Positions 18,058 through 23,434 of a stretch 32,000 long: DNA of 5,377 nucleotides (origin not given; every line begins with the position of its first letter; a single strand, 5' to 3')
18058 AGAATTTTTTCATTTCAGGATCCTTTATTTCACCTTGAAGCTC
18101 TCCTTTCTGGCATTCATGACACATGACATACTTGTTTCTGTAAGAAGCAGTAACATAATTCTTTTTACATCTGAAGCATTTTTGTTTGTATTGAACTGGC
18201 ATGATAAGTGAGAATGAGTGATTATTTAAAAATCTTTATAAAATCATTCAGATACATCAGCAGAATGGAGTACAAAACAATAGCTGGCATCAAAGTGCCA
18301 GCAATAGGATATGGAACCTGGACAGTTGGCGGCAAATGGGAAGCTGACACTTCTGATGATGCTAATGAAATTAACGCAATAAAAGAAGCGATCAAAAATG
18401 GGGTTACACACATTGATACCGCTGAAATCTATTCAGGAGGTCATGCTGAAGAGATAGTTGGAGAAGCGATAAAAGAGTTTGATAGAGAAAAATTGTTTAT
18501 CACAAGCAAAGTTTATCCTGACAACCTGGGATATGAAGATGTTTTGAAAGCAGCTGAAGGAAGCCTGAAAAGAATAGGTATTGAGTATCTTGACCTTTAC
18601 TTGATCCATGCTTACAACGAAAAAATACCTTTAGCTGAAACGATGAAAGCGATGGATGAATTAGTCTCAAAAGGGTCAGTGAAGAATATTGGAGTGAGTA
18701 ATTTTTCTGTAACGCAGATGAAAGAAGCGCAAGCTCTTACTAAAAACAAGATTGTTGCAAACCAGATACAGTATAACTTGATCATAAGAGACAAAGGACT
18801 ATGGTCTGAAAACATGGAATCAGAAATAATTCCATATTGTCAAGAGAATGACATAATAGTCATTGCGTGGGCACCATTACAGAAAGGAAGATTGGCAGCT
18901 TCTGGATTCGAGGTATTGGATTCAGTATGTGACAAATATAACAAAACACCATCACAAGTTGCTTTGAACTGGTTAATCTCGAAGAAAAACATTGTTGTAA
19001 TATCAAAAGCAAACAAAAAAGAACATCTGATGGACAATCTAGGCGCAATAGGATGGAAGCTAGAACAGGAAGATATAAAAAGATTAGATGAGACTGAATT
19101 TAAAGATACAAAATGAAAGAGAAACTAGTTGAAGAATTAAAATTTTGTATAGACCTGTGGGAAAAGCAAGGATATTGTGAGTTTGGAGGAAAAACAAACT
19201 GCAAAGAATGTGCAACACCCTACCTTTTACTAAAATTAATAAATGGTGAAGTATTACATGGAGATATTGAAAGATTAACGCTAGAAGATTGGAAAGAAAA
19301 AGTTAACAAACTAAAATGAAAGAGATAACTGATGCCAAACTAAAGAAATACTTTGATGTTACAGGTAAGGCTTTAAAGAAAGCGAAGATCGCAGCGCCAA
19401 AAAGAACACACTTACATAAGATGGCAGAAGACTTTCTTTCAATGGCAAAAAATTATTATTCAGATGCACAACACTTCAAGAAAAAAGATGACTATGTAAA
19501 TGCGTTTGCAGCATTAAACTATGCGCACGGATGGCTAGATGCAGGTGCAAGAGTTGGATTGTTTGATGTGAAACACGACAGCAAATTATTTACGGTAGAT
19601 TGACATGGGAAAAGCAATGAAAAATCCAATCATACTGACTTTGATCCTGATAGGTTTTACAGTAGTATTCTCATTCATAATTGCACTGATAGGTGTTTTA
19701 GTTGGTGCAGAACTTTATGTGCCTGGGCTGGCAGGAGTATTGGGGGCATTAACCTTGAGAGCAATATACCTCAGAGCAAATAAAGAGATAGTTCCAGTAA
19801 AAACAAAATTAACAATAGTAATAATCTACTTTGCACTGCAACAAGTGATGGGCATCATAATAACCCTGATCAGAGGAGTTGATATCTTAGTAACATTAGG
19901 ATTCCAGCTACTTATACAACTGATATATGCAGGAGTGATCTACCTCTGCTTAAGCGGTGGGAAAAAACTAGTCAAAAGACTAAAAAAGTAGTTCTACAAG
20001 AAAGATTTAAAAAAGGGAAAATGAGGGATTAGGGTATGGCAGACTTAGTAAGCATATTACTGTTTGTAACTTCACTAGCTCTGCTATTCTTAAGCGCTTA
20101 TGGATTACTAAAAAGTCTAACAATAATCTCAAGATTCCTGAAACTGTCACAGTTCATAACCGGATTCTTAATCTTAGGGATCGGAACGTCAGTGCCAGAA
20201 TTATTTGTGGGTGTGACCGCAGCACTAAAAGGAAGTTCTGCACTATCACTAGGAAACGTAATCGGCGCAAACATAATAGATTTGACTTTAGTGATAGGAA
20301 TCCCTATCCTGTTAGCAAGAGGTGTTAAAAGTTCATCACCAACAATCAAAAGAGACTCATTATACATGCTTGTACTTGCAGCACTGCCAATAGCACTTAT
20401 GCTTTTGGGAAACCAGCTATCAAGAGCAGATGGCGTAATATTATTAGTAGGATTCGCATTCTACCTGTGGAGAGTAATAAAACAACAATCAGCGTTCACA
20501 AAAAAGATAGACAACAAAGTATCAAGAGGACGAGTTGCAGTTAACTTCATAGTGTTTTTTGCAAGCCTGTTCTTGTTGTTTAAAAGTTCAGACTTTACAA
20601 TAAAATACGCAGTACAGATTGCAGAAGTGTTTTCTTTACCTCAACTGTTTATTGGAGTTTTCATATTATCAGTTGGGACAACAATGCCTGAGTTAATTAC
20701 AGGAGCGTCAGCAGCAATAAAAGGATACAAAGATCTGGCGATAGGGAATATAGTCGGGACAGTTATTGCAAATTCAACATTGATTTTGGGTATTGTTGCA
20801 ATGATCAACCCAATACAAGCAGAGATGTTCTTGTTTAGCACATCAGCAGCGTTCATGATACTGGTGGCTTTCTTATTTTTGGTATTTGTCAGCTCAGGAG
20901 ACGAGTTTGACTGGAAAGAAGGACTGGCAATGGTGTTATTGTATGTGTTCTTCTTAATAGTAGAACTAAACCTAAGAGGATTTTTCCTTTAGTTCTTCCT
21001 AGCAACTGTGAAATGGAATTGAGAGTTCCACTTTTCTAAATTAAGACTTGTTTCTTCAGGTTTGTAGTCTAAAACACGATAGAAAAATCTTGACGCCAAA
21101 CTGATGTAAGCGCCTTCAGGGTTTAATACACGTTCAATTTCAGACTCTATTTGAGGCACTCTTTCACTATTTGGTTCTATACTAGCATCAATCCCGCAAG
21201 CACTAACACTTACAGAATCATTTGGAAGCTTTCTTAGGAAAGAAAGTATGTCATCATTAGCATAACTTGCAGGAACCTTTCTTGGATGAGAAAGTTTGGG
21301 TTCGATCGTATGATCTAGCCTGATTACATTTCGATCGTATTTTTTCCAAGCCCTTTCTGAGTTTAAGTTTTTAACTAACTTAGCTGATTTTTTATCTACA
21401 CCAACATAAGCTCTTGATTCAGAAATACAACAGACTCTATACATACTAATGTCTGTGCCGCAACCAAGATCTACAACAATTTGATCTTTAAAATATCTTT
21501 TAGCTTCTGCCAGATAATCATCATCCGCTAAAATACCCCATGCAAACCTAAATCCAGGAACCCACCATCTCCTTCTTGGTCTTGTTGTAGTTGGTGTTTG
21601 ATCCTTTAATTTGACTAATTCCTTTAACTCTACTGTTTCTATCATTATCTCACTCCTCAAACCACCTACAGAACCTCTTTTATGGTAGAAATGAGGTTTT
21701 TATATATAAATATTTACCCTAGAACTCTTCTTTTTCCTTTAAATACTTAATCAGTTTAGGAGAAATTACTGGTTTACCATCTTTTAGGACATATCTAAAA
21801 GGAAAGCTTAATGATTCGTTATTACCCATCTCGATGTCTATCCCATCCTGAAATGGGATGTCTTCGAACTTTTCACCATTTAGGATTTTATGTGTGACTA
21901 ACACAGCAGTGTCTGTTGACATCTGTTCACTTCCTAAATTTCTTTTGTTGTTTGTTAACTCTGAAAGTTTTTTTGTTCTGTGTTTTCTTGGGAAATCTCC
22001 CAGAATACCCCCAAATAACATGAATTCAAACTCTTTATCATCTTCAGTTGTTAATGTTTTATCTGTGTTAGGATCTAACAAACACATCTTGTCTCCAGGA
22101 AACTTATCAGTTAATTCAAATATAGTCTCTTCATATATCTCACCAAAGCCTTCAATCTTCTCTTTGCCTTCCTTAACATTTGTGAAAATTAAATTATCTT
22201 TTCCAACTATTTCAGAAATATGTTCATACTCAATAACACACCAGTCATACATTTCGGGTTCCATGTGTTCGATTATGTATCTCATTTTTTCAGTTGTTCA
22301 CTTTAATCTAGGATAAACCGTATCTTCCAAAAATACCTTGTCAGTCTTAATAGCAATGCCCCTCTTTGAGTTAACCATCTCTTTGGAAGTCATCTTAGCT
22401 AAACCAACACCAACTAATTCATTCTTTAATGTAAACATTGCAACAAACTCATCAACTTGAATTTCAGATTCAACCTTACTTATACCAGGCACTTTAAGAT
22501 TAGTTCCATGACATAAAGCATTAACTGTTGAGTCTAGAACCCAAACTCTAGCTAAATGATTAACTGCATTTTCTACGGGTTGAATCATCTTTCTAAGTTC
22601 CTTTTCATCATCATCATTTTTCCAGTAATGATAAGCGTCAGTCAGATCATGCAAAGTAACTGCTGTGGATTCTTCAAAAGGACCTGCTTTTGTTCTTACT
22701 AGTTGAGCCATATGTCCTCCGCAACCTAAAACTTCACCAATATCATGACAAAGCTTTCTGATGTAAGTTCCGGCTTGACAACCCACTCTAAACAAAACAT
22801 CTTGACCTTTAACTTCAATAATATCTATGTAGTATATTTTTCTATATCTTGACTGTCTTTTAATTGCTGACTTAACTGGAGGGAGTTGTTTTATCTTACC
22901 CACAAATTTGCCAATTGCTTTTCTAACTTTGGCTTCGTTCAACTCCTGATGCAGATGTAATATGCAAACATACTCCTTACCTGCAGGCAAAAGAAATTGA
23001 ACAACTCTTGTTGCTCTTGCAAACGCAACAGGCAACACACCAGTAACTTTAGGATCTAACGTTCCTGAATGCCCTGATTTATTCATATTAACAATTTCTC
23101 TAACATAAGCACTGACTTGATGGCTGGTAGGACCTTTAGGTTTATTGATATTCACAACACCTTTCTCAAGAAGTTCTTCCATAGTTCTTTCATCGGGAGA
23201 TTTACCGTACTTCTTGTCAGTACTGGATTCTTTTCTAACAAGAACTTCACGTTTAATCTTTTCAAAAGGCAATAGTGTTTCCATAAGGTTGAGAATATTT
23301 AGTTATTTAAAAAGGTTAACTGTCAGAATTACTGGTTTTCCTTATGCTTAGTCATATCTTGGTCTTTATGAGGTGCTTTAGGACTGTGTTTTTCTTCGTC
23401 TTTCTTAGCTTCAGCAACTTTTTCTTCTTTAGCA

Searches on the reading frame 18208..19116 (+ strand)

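Call 79: search_protein_families(library=pfam, proteins=[window:18208-19116:+], max_evalue=0.001)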
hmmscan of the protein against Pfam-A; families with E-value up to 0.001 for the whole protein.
window:18208-19116:+ (302 aa): 1 family
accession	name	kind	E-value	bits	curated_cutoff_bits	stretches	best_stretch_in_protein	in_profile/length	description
PF00248.27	Aldo_ket_red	-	9.4e-69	232.1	24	1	33-295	2-288/291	Aldo/keto reductase family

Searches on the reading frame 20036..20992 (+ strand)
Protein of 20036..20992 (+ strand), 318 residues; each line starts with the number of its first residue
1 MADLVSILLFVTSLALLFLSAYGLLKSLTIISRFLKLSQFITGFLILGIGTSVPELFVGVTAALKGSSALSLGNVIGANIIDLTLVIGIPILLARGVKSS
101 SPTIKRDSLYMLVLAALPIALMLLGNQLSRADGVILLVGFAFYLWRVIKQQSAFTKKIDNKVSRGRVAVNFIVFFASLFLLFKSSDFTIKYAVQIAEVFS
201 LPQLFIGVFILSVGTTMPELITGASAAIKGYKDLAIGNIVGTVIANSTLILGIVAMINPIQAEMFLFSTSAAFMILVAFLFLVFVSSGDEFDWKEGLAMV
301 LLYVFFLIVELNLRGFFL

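Call 6: search_protein_families(library=pfam, proteins=[window:20036-20992:+], max_evalue=0.01)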
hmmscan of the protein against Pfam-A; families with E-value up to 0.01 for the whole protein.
window:20036-20992:+ (318 aa): 1 family
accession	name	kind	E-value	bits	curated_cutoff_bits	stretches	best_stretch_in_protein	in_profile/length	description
PF01699.29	Na_Ca_ex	-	1.5e-52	178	24.9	2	171-309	3-148/151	Sodium/calcium exchanger protein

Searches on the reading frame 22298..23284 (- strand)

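Call 6: search_protein_families(library=pfam, proteins=[window:22298-23284:-], max_evalue=0.01)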
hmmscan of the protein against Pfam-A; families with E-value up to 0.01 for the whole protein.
window:22298-23284:- (328 aa): 5 families
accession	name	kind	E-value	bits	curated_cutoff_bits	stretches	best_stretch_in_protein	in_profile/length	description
PF16198.10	TruB_C_2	-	2.4e-29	101.7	29.3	1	176-241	1-65/66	tRNA pseudouridylate synthase B C-terminal domain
PF01509.24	TruB_N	-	2.6e-27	96.5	27.3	1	62-175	1-149/149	TruB family pseudouridylate synthase (N terminal domain)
PF01472.26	PUA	-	1.2e-18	67.3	24.8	1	246-317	2-73/74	PUA domain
PF08068.17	DKCLD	-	8.3e-15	55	27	1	10-57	10-57/58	DKCLD (NUC011) domain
PF21238.2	Pus10_C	-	2.6e-06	27.6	27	1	102-180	123-203/232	Pus10, C-terminal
